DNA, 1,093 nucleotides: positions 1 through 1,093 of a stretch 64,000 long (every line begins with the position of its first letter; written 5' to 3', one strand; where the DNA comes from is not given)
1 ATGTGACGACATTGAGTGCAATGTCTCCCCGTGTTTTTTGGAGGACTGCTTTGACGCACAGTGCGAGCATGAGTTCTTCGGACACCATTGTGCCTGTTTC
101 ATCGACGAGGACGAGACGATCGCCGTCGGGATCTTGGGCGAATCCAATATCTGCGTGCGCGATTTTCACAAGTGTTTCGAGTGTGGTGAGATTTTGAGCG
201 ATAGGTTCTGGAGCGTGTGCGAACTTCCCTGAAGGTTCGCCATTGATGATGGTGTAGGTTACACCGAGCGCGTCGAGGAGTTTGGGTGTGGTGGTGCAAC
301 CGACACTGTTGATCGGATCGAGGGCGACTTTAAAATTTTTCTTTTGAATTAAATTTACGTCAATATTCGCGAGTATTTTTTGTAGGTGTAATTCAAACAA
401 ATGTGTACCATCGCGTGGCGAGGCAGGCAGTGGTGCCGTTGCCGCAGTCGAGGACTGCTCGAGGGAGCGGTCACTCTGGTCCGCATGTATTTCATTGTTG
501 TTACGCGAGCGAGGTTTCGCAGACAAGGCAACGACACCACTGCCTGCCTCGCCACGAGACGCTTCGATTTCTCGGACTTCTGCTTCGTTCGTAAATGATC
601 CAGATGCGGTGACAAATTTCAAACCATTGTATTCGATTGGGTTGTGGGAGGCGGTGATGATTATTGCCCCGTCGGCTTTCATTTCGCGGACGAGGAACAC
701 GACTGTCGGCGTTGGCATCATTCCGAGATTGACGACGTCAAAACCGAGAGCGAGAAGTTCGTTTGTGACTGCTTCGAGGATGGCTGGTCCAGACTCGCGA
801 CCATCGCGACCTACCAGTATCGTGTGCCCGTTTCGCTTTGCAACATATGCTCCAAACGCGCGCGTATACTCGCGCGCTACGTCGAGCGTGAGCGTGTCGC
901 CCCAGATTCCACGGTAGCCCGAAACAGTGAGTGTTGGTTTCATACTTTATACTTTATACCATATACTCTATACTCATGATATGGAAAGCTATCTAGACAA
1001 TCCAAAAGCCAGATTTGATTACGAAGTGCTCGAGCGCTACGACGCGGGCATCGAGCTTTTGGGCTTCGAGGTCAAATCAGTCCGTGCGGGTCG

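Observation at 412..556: Long inverted repeat embedded in-frame in a conserved phosphohexomutase gene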

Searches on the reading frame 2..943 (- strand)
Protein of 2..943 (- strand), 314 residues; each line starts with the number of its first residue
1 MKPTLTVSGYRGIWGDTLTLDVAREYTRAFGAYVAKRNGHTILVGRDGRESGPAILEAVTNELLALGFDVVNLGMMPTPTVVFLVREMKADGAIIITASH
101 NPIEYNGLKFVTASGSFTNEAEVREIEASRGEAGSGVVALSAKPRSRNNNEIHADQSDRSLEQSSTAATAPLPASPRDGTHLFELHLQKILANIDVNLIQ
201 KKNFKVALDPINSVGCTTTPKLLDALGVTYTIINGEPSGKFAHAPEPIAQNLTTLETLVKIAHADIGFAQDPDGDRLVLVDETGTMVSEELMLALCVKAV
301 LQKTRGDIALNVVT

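Call 11: search_protein_families(library=pfam, proteins=[window:2-943:-], max_evalue=0.01)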
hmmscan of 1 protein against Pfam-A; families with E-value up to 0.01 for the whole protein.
window:2-943:- (314 aa): 2 families
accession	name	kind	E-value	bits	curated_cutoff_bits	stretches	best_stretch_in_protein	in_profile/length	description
PF02878.22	PGM_PMM_I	-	2.9e-35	121.4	22.5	1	8-129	7-130/138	Phosphoglucomutase/phosphomannomutase, alpha/beta/alpha domain I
PF02879.22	PGM_PMM_II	-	3.2e-22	79.4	29.3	1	186-284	3-103/103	Phosphoglucomutase/phosphomannomutase, alpha/beta/alpha domain II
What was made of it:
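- On alpha-D-phosphohexomutase (host gene): Pfam domain I E = 2.9e-35 and domain II E = 3.2e-22 (call 11).
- Checked: Pfam finds PGM_PMM_I on residues 8-129 and PGM_PMM_II on 186-284 (call 11), so the unit (residues 129-178) fills the gap between the two domains.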

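Call 12: search_solved_structures(query=window:2-943:-, show_alignments=3)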
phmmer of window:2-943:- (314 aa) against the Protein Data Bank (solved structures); distinct sequences matched with E-value up to 0.001: 48.
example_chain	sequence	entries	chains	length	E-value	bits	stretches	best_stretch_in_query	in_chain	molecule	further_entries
1wqa_A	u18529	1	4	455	2.3e-41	145.3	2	8-117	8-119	phospho-sugar mutase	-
9du5_A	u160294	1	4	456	1.6e-39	139.2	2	8-117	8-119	Phosphoglucomutase/phosphomannomutase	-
2f7l_A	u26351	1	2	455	6.4e-38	133.9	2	7-127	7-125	455aa long hypothetical phospho-sugar mutase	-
2fkf_A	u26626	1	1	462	2.3e-34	122.3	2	10-137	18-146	Phosphomannomutase/phosphoglucomutase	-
2h4l_X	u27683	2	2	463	2.3e-34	122.3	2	10-137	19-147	Phosphomannomutase/phosphoglucomutase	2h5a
4il8_A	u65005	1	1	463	2.3e-34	122.3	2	10-137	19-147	Phosphomannomutase/phosphoglucomutase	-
1k35_A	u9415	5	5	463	2.3e-34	122.3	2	10-137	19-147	Phosphomannomutase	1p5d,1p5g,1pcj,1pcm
3bkq_X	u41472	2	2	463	2.3e-34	122.3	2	10-137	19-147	Phosphomannomutase/phosphoglucomutase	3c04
4mrq_A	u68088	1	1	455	2.7e-34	122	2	10-137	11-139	Phosphomannomutase/phosphoglucomutase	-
1k2y_X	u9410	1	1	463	6.3e-34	120.9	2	10-137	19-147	phosphomannomutase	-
2fkm_X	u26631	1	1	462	8e-34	120.5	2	10-137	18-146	Phosphomannomutase/phosphoglucomutase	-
3rsm_A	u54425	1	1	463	9.8e-34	120.2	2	10-137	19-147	Phosphomannomutase/phosphoglucomutase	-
3uw2_A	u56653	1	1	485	5.8e-31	111.1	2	10-136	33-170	Phosphoglucomutase/phosphomannomutase family protein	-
9ix8_A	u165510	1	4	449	2.8e-27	99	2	8-117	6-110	Phosphopentomutase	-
7ojs_C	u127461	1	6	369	5.3e-26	94.8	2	8-128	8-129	Phosphoglucosamine mutase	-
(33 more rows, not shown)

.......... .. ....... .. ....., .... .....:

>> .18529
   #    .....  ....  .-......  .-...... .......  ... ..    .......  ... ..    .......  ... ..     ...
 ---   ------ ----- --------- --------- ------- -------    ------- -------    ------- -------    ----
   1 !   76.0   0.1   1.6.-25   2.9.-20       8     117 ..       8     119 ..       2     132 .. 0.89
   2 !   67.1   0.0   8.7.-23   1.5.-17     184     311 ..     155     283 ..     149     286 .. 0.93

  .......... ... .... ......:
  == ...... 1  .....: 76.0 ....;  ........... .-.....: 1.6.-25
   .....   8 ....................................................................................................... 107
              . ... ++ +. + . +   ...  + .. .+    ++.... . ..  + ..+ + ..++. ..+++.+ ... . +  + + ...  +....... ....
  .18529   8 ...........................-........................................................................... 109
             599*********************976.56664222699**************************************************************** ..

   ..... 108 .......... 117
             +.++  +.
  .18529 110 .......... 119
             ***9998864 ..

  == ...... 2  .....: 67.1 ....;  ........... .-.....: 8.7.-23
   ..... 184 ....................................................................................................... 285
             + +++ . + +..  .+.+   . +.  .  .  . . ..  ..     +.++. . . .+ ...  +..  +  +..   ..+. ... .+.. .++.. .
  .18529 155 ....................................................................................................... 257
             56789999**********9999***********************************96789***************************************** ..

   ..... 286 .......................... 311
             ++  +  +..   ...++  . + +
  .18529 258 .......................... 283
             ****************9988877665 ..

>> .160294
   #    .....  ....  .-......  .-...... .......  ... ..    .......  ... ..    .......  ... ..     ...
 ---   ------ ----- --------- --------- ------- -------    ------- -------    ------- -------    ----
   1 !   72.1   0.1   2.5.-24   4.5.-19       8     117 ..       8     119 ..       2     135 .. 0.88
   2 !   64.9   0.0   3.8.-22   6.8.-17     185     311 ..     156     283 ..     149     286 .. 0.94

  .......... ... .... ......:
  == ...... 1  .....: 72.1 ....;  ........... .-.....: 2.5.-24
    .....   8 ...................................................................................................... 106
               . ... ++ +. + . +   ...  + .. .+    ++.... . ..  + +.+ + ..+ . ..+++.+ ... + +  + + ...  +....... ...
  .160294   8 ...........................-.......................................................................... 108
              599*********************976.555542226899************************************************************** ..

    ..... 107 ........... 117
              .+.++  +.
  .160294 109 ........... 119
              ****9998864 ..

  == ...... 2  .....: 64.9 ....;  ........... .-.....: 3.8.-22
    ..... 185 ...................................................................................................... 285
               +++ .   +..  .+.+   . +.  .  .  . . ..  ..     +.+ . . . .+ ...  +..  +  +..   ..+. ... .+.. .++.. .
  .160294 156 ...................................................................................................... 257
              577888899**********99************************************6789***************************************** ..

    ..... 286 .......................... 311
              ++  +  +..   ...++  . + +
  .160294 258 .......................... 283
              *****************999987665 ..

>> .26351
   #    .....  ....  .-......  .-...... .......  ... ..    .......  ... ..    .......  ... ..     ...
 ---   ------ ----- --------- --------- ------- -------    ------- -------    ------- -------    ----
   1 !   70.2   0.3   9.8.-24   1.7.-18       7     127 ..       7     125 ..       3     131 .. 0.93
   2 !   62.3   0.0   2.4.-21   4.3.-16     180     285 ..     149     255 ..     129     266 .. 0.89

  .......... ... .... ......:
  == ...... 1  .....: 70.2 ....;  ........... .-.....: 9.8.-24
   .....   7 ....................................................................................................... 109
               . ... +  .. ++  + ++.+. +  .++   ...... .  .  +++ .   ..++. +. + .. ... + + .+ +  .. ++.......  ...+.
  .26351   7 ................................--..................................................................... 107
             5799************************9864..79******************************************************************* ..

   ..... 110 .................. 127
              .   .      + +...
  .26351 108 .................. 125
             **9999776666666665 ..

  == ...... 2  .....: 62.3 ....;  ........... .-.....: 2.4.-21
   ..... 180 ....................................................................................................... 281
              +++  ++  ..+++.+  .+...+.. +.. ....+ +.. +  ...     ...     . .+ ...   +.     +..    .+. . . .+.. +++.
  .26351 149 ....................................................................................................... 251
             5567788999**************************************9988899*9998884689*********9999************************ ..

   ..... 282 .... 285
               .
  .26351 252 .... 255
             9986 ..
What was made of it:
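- On alpha-D-phosphohexomutase (host gene): Best PDB relatives are 1wqa and 2f7l phospho-sugar mutases (call 12).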

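Call 14: find_homologous_proteins(query=window:2-943:-, max_evalue=1e-20)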
Query window:2-943:- (314 aa): 3752 proteins with E <= 1e-20 among 8000 candidates; the best 120 are listed.
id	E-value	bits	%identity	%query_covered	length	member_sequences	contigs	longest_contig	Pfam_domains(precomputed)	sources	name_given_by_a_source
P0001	1.7e-164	564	84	100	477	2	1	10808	PF02878.23,PF00408.27,PF02879.23,PF02880.23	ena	-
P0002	5.1e-156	536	82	100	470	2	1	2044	PF02878.23,PF00408.27,PF02879.23,PF02880.23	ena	-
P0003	5.3e-156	536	82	100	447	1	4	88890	PF02878.23,PF00408.27,PF02879.23,PF02880.23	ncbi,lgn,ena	-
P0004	3.2e-124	432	67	100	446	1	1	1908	PF02878.23,PF00408.27,PF02879.23,PF02880.23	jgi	jgi:phosphomannomutase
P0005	9.4e-118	411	65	100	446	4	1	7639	PF02878.23,PF00408.27,PF02879.23,PF02880.23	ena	-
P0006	1.4e-113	397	63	100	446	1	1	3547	PF02878.23,PF00408.27,PF02879.23,PF02880.23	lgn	-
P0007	4.7e-111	389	60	100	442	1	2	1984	PF02878.23,PF00408.27,PF02879.23,PF02880.23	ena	-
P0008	1.9e-108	380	61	100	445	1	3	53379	PF02878.23,PF00408.27,PF02879.23,PF02880.23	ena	-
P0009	1.6e-107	377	59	100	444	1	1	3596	PF02878.23,PF00408.27,PF02879.23,PF02880.23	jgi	-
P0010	2.9e-106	373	59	100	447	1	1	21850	PF02878.23,PF00408.27,PF02879.23,PF02880.23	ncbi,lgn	-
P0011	2.3e-105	370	58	100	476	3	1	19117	PF02878.23,PF00408.27,PF02879.23,PF02880.23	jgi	jgi:phosphomannomutase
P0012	6.1e-105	369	57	100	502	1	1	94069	PF02878.23,PF00408.27,PF02879.23,PF02880.23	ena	-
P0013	1.4e-104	368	58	100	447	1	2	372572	PF02878.23,PF00408.27,PF02879.23,PF02880.23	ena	-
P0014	1.5e-104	367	59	100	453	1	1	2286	PF02878.23,PF00408.27,PF02879.23,PF02880.23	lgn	-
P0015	3.9e-103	363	56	100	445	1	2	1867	PF02878.23,PF00408.27,PF02879.23,PF02880.23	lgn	-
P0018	1.6e-101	358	55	100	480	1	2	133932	PF02878.23,PF00408.27,PF02879.23,PF02880.23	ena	-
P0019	2.4e-101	357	56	100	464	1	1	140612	PF02878.23,PF00408.27,PF02879.23,PF02880.23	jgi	jgi:phosphomannomutase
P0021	1.2e-100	355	55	100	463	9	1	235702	PF02878.23,PF00408.27,PF02879.23,PF02880.23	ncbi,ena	-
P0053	1.7e-84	302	64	76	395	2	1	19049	PF02878.23,PF00408.27,PF02879.23,PF02880.23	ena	-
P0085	4.2e-76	274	48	95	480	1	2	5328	PF02878.23,PF00408.27,PF02879.23,PF02880.23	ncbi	-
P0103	8.2e-73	263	45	99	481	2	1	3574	PF02878.23,PF00408.27,PF02879.23,PF02880.23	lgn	-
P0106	1.0e-72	263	46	100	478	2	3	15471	PF02878.23,PF00408.27,PF02879.23,PF02880.23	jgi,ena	-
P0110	3.0e-72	261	45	100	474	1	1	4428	PF02878.23,PF00408.27,PF02879.23,PF02880.23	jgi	jgi:phosphomannomutase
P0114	3.5e-71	258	47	100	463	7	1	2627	PF02878.23,PF00408.27,PF02879.23,PF02880.23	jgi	-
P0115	3.5e-71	258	44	100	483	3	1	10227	PF02878.23,PF00408.27,PF02879.23,PF02880.23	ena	-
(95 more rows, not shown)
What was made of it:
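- On alpha-D-phosphohexomutase (host gene): Domains III and IV lie beyond the window edge but are present in orthologues (call 14).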

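Call 18: find_encoding_contigs(protein=P0001, flank=3000, max_places=2)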
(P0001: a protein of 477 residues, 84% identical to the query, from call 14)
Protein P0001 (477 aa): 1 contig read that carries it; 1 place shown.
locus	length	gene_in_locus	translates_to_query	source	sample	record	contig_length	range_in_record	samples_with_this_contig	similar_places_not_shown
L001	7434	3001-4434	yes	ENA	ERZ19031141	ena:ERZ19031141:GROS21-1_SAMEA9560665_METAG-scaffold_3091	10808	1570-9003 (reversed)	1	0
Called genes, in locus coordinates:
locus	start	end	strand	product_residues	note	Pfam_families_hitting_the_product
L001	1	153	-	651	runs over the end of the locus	PF06480:FtsH_ext, PF06068:TIP49 (faint), PF00004:AAA, PF17862:AAA_lid_3, PF01434:Peptidase_M41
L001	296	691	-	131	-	-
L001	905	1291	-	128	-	-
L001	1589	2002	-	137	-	-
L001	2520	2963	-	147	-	PF01668:SmpB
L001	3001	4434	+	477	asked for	PF02878:PGM_PMM_I, PF02879:PGM_PMM_II, PF02880:PGM_PMM_III, PF00408:PGM_PMM_IV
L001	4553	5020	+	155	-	PF05198:IF3_N, PF00707:IF3_C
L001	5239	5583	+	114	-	PF00453:Ribosomal_L20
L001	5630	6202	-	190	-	-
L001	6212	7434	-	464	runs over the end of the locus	PF23023:Anti-Pycsar_Apyc1 (weak), PF00753:Lactamase_B, PF12706:Lactamase_B_2, PF16661:Lactamase_B_6, PF10996:Beta-Casp, PF07521:RMMBL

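Call 19: find_encoding_contigs(protein=P0003, flank=3000, max_places=2)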
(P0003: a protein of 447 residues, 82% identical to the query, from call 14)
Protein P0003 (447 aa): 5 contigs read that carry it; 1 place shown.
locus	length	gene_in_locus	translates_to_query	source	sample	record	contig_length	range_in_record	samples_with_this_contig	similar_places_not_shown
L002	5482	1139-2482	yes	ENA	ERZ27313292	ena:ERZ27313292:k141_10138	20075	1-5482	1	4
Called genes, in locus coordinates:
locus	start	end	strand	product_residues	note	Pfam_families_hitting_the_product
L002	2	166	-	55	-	?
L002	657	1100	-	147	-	PF01668:SmpB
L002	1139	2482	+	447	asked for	PF02878:PGM_PMM_I, PF02879:PGM_PMM_II, PF02880:PGM_PMM_III, PF00408:PGM_PMM_IV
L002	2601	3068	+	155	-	PF05198:IF3_N, PF00707:IF3_C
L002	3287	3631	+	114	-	PF00453:Ribosomal_L20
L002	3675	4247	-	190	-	-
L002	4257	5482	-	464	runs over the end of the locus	PF00753:Lactamase_B, PF12706:Lactamase_B_2, PF16661:Lactamase_B_6, PF23023:Anti-Pycsar_Apyc1 (weak), PF10996:Beta-Casp, PF07521:RMMBL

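Call 20: find_related_loci(query=A1, collection=genome_contigs, flank=1500)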
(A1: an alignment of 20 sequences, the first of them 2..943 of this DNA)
Query A1 (314 aa) in genome_contigs; peptide patterns used: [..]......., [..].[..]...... (x = any residue, [..] = any of these).
600 stretches matched a pattern (row limit reached: there are more); 596 encode a relative of the query (tblastn E <= 1e-3); the best 80 are kept; 80 distinct loci.
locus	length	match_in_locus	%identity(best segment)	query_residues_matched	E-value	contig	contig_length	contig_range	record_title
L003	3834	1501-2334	49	5-314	1e-85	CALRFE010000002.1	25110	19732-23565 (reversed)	MAG: Candidatus Nomurabacteria bacterium isolate Ike-100m-32 genome assembly, contig: Ike-100-c675, whole genome shotgun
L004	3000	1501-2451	44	2-314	1e-85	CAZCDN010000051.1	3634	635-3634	MAG TPA_asm: uncultured Candidatus Saccharibacteria bacterium isolate SRP286056_co1_156 genome assembly, contig: NODE_41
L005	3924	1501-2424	44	1-314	1e-79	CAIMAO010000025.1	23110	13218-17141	uncultured bacterium isolate AM-lipid-01-D8_bin-1576 genome assembly, contig: bin-1576:25/46, whole genome shotgun seque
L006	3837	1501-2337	41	5-314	1e-73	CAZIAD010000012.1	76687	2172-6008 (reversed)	MAG TPA_asm: uncultured Brevinematales bacterium isolate SRP304446_co1_74 genome assembly, contig: NODE_181_length_76687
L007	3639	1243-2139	42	1-314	1e-72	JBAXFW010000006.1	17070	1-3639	MAG: bacterium isolate ELA281 MAG281_6, whole genome shotgun sequence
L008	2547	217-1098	38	2-312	4e-67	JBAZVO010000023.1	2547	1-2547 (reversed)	MAG: Candidatus Woesearchaeota archaeon isolate SO_2017_GW1_254 NODE_169425_length_2547_cov_4.799174_OW334_2017, whole g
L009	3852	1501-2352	42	5-314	2e-65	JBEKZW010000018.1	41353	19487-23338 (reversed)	MAG: Sedimentisphaerales bacterium isolate SPRUCE 79 SPRUCE_79_18, whole genome shotgun sequence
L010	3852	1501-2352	40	5-314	6e-64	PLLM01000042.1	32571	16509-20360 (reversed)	MAG: Phycisphaerales bacterium isolate fen_1362 73.20120800_E3X.35_contig_1805, whole genome shotgun sequence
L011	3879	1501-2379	39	5-314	8e-64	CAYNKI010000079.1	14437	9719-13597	MAG TPA_asm: uncultured Pirellulales bacterium isolate SRP068000_co1_139 genome assembly, contig: NODE_6815_length_14437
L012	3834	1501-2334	42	5-314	1e-63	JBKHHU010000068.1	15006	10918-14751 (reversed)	MAG: Phycisphaerae bacterium isolate D1M07_4 NODE_2450_length_15006_cov_6.114842, whole genome shotgun sequence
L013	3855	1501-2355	41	5-314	3e-63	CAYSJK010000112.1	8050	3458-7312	MAG TPA_asm: uncultured Pirellulales bacterium isolate binchicken_co196_472 genome assembly, contig: NODE_11903_length_8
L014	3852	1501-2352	41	5-314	1e-62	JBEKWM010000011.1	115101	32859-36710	MAG: Sedimentisphaerales bacterium isolate SPRUCE 628 SPRUCE_628_11, whole genome shotgun sequence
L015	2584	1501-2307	40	5-306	5e-62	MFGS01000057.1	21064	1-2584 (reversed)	MAG: Candidatus Firestonebacteria bacterium RIFOXYA2_FULL_40_8 rifoxya2_full_scaffold_2194, whole genome shotgun sequenc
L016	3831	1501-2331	39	6-314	2e-61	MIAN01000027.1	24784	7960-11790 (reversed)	MAG: Spirochaetes bacterium GWB1_27_13 gwb1_scaffold_1193, whole genome shotgun sequence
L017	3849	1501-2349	37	5-314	2e-61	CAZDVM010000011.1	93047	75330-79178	MAG TPA_asm: uncultured Pirellulales bacterium isolate SRP141376_co1_361 genome assembly, contig: NODE_600_length_93047_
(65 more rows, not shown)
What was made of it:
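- Tried and rejected: A genome_contigs scan with the family alignment returned mostly other phyla, because the patterns were generic (call 20).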

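Call 21: find_encoding_contigs(protein=P0002, flank=1500, max_places=1)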
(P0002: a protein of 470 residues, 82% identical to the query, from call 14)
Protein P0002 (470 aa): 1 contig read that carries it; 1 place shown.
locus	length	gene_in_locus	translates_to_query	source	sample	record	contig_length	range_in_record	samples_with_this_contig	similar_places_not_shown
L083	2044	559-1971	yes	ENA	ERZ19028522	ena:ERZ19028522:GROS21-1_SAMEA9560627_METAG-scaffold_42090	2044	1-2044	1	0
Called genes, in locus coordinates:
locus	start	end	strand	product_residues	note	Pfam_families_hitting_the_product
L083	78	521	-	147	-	PF01668:SmpB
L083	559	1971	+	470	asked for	PF02878:PGM_PMM_I, PF02879:PGM_PMM_II, PF02880:PGM_PMM_III, PF00408:PGM_PMM_IV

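Call 25: find_related_loci(query=window:2-943:-, collection=metagenome_contigs, flank=1500)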
Query window:2-943:- (314 aa) in metagenome_contigs; peptide patterns used: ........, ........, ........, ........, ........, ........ (x = any residue, [..] = any of these).
600 stretches matched a pattern (row limit reached: there are more); 425 encode a relative of the query (tblastn E <= 1e-3); the best 80 are kept; 80 distinct loci.
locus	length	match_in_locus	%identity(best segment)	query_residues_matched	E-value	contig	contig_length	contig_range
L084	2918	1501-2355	59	1-314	6e-121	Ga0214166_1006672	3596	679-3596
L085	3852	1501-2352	56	1-314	1e-104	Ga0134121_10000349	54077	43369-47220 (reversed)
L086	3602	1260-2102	49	1-314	1e-89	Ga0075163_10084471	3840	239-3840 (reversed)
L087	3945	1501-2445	50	3-301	2e-88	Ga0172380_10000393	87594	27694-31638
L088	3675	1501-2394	48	3-301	5e-85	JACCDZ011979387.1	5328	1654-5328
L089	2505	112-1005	48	3-301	2e-85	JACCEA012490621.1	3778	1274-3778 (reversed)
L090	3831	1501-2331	48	3-312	1e-84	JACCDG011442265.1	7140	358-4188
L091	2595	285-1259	44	2-314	2e-80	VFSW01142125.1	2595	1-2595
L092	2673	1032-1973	43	1-314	3e-80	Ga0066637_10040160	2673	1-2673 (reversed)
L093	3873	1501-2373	46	2-314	2e-78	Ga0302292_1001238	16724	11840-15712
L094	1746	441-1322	42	1-314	1e-79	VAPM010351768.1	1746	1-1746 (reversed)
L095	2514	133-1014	42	1-314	2e-76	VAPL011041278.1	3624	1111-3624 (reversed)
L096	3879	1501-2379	42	2-314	3e-76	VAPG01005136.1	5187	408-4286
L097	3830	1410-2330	43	2-314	2e-76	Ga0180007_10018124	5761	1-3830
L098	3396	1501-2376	45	2-314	2e-75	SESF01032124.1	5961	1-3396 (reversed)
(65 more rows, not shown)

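Call 49: find_encoding_contigs(protein=P0019, flank=10000, max_places=1)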
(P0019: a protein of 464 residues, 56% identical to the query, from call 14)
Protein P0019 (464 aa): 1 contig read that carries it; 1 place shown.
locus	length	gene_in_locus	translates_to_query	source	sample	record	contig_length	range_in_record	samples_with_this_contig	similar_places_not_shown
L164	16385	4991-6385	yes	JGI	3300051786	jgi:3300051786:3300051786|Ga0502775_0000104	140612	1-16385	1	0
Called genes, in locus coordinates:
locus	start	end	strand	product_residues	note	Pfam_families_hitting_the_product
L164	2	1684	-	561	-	?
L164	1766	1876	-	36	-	-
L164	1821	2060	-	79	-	-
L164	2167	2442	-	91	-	-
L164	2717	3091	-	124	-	-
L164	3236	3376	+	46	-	-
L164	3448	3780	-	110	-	-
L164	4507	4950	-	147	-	PF01668:SmpB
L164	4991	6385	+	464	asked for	PF02878:PGM_PMM_I, PF02879:PGM_PMM_II, PF02880:PGM_PMM_III, PF00408:PGM_PMM_IV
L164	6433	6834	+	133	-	PF14325:DUF4383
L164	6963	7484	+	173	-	PF05198:IF3_N, PF00707:IF3_C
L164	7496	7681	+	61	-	PF01632:Ribosomal_L35p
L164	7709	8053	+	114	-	PF00453:Ribosomal_L20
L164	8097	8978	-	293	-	-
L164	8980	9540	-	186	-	PF18306:LDcluster4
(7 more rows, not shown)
